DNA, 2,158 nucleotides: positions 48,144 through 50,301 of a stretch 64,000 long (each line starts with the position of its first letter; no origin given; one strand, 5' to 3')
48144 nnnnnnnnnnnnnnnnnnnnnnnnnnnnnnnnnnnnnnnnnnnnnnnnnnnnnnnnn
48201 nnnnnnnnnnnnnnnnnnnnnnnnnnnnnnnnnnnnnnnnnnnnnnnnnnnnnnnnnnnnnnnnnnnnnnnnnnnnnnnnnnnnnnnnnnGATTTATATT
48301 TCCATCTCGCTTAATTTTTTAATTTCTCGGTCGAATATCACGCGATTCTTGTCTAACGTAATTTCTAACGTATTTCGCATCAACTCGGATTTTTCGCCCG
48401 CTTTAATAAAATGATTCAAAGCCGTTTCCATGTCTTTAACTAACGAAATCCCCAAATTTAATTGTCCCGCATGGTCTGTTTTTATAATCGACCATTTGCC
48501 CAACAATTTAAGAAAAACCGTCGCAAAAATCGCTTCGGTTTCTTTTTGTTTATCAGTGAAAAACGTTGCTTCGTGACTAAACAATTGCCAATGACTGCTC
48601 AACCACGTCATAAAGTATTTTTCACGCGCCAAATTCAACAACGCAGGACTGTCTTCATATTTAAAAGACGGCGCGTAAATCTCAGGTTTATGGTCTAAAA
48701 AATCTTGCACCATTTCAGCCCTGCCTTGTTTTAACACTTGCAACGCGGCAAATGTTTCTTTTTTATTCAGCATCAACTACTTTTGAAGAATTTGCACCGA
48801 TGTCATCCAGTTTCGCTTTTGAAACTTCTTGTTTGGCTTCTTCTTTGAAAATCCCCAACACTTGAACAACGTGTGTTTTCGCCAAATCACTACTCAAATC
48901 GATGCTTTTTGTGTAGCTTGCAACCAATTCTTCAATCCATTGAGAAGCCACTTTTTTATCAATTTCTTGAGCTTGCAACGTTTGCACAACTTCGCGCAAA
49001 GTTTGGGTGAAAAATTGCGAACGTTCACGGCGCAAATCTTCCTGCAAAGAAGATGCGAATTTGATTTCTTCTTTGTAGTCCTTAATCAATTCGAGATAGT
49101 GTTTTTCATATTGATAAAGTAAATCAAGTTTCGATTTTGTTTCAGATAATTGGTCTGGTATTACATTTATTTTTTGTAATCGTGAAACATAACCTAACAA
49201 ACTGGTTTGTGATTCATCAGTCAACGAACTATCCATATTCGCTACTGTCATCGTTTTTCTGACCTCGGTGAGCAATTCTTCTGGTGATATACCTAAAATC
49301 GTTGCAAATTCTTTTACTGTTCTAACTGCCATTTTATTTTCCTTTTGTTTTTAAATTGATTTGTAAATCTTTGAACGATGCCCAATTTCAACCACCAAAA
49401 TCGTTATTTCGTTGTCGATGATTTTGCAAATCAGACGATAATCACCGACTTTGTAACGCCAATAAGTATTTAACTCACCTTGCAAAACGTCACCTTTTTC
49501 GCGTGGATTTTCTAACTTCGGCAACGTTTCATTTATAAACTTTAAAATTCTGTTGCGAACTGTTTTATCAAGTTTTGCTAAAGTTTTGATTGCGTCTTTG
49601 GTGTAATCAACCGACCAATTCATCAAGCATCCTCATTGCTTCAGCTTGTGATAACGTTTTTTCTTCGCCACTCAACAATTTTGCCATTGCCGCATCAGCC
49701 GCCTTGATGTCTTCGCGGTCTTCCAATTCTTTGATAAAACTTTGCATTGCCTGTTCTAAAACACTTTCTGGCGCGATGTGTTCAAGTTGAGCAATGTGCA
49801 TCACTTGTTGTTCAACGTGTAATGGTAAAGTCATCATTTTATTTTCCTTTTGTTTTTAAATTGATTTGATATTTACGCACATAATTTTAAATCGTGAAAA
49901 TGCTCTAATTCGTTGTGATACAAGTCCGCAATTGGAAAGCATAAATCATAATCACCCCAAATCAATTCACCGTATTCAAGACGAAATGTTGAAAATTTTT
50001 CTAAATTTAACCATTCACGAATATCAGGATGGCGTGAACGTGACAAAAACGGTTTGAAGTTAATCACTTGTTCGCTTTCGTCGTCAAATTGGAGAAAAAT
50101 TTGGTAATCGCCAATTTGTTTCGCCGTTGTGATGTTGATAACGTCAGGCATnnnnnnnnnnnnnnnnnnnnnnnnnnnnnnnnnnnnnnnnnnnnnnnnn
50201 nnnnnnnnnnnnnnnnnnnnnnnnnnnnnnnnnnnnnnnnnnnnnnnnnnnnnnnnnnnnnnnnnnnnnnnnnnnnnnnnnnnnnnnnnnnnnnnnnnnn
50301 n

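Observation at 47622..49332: Three-gene cassette of unknown function translationally chained to a higBA pair (candidate novel defence/addiction system)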

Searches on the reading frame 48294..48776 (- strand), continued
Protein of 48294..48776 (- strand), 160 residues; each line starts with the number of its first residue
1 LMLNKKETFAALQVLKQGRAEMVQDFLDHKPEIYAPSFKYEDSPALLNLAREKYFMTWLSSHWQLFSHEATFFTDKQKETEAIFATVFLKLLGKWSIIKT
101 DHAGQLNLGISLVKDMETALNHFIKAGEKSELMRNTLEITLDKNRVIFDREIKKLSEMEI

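Call 74: search_protein_families(library=phrogs, proteins=[L001:4103-6778:+, L001:2540-3586:+, L001:2127-2543:+, L001:9450-9722:+, L001:13262-14299:-], max_evalue=0.001)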
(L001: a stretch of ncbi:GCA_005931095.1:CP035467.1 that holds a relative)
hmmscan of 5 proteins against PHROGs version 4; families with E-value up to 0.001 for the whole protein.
L001:4103-6778:+ (891 aa): 4 families
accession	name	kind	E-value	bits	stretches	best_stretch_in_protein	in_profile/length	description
phrog_29234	-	unknown function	9.9e-109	365.6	1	401-887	352-861/887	-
phrog_16593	-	DNA, RNA and nucleotide metabolism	6.9e-54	184.4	1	9-407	2-365/823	DNA primase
phrog_10537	-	unknown function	9.5e-42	143.9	1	449-785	770-1116/1229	-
phrog_19930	-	DNA, RNA and nucleotide metabolism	2e-28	100.1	1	488-827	464-806/865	DNA polymerase/primase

L001:2540-3586:+ (348 aa): 0 families

L001:2127-2543:+ (138 aa): 0 families

L001:9450-9722:+ (90 aa): 0 families

L001:13262-14299:- (345 aa): 0 families

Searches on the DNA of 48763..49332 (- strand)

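Call 43: search_dna_similar(query=L033:9887-11779:+, collection=ecoli_genomes, mode=distant)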
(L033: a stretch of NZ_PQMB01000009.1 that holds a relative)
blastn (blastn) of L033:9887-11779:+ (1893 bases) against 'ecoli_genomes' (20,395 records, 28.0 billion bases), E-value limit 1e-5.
Records with a match: 15; places in all: 21; records where one place covers at least 80% of the query: 9.
Genomes with a match: 15 of 5426; with a place that covers at least 80% of the query: 9. Places per genome that has any: lowest 1, median 1, highest 2. On chromosomes: 0 places; on plasmids: 21.
Best place of each record, by identity: 60-80% 15.
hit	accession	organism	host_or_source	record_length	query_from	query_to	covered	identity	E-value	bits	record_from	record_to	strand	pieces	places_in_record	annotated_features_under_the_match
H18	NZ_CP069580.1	Escherichia coli strain FDAARGOS_1250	Homo sapiens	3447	20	1811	84%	68.7%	6e-102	596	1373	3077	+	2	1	hypothetical protein (x2) | nickel transporter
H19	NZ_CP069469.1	Escherichia coli strain FDAARGOS_1249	Homo sapiens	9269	20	1811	84%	68.7%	6e-102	596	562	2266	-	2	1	hypothetical protein (x2) | nickel transporter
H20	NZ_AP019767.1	Escherichia coli O111:H- strain 110512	Homo sapiens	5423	20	1811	84%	68.7%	6e-102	592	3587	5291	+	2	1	hypothetical protein (x3)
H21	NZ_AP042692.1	Escherichia coli strain OkiPb01714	bovine feces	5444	20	1811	84%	68.7%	6e-102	592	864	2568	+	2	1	hypothetical protein (x3)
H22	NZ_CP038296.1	Escherichia coli O55:H7 strain TB182A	Homo sapiens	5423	20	1811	84%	68.6%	6e-102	587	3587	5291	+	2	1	hypothetical protein (x3)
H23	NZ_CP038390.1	Escherichia coli O55:H7 strain DEC5B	Homo sapiens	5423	20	1811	84%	68.6%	3e-100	583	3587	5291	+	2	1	hypothetical protein (x3)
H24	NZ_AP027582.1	Escherichia coli strain LR-62-2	Homo sapiens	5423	20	1811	84%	68.6%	3e-100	583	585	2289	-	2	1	hypothetical protein (x3)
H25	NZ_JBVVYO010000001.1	Escherichia coli strain PK-F-10122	Gallus gallus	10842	20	1811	84%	68.3%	4e-98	572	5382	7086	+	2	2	hypothetical protein (x3)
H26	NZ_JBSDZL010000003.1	Escherichia coli strain 1-62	Pig farm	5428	20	1811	84%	68.3%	4e-98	572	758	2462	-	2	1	hypothetical protein (x3)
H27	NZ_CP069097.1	Escherichia coli strain TOE17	Homo sapiens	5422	20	1601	73%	67.8%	3e-62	457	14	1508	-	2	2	hypothetical protein (x3)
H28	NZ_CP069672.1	Escherichia coli O89m:H9 strain MIN11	Homo sapiens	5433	253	1811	71%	68.9%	6e-102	514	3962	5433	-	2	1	hypothetical protein (x2) | nickel transporter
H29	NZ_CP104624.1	Escherichia coli strain AHM9C68I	chicken feces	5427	20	1469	66%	67.3%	1e-47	388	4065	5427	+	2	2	hypothetical protein (x3)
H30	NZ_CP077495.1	Escherichia coli O111:H11 strain 88-19539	bovine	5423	652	1811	61%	67.8%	6e-102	381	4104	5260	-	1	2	hypothetical protein (x2)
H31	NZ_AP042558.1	Escherichia coli strain OkiPb01692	bovine feces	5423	652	1811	61%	67.8%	6e-102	381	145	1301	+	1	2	hypothetical protein (x2)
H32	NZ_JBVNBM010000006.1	Escherichia coli strain YZ_2_2_complete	Tool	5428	20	817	31%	71.2%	1e-47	300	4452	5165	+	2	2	hypothetical protein (x2)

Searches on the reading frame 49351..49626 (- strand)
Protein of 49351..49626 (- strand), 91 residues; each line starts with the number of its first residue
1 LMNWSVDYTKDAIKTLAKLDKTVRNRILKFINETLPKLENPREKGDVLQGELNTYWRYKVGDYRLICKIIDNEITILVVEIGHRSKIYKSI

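Call 3: search_protein_families(library=pfam, proteins=[window:49351-49626:-], max_evalue=1)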
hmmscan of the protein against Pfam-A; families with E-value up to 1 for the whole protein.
window:49351-49626:- (91 aa): 3 families
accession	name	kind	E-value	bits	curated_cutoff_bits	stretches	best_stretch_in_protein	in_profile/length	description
PF05016.21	ParE_toxin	-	2.1e-16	60.7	23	1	6-88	1-89/89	ParE toxin of type II toxin-antitoxin system, parDE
PF06769.20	YoeB_toxin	-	0.0061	17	27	1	15-78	11-75/80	YoeB-like toxin of bacterial type II toxin-antitoxin system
PF15781.12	ParE-like_toxin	-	0.016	15.6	28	1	9-90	4-85/87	ParE-like toxin of type II bacterial toxin-antitoxin system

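Call 4: search_protein_families(library=padloc, proteins=[window:49351-49626:-], max_evalue=1)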
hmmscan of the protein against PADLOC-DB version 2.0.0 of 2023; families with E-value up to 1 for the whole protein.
window:49351-49626:- (91 aa): 0 families

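Call 6: search_protein_families(library=ncbifam, proteins=[window:49351-49626:-], max_evalue=1)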
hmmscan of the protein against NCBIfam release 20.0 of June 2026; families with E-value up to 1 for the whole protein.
window:49351-49626:- (91 aa): 3 families
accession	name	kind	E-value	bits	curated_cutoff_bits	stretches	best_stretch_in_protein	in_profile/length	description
TIGR02385.1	RelE_StbE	subfamily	1.5e-12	47.8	27.9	1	6-88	2-88/88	type II toxin-antitoxin system mRNA interferase toxin, RelE/StbE family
TIGR00053.1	TIGR00053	subfamily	1e-05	26.1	87.25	1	4-89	6-92/92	YafQ family addiction module toxin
TIGR02116.1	toxin_Txe_YoeB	equivalog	0.01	16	51.8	1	7-78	4-75/80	Txe/YoeB family addiction module toxin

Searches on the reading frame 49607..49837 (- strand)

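Call 3: search_protein_families(library=pfam, proteins=[window:49607-49837:-], max_evalue=1)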
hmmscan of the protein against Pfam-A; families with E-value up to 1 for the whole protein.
window:49607-49837:- (76 aa): 3 families
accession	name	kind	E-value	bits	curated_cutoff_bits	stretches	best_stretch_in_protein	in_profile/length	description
PF19807.5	DUF6290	-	0.0074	16.9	27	1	32-71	33-72/72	Family of unknown function (DUF6290)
PF22913.1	NBAS_11th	-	0.012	16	27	1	4-56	18-71/125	NBAS subunit of NRZ tethering complex, C-terminal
PF08641.17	Mis14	-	0.016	16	24.9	1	7-63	48-105/133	Kinetochore protein Mis14 like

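Call 4: search_protein_families(library=padloc, proteins=[window:49607-49837:-], max_evalue=1)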
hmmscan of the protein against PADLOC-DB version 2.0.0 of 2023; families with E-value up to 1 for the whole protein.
window:49607-49837:- (76 aa): 0 families

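Call 6: search_protein_families(library=ncbifam, proteins=[window:49607-49837:-], max_evalue=1)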
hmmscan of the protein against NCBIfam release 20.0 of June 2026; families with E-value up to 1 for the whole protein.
window:49607-49837:- (76 aa): 2 families
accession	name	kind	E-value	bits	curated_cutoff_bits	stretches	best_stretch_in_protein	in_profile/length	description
NF048017.1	antitoxin_RelB_like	equivalog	1.1e-05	25.5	50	1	4-72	2-67/70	type II toxin-antitoxin system RelB family antitoxin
NF046040.1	RelB_antitoxin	equivalog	3.9e-05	23.9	50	1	25-71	23-68/69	type II toxin-antitoxin system RelB family antitoxin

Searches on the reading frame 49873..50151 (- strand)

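Call 3: search_protein_families(library=pfam, proteins=[window:49873-50151:-], max_evalue=1)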
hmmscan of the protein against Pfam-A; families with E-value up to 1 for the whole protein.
window:49873-50151:- (92 aa): 1 family
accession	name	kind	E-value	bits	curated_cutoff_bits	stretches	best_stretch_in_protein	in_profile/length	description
PF10387.14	DUF2442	-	7.9e-05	23.2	23.9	1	10-81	4-70/72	Protein of unknown function (DUF2442)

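Call 4: search_protein_families(library=padloc, proteins=[window:49873-50151:-], max_evalue=1)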
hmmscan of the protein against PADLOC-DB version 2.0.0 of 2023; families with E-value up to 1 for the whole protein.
window:49873-50151:- (92 aa): 0 families
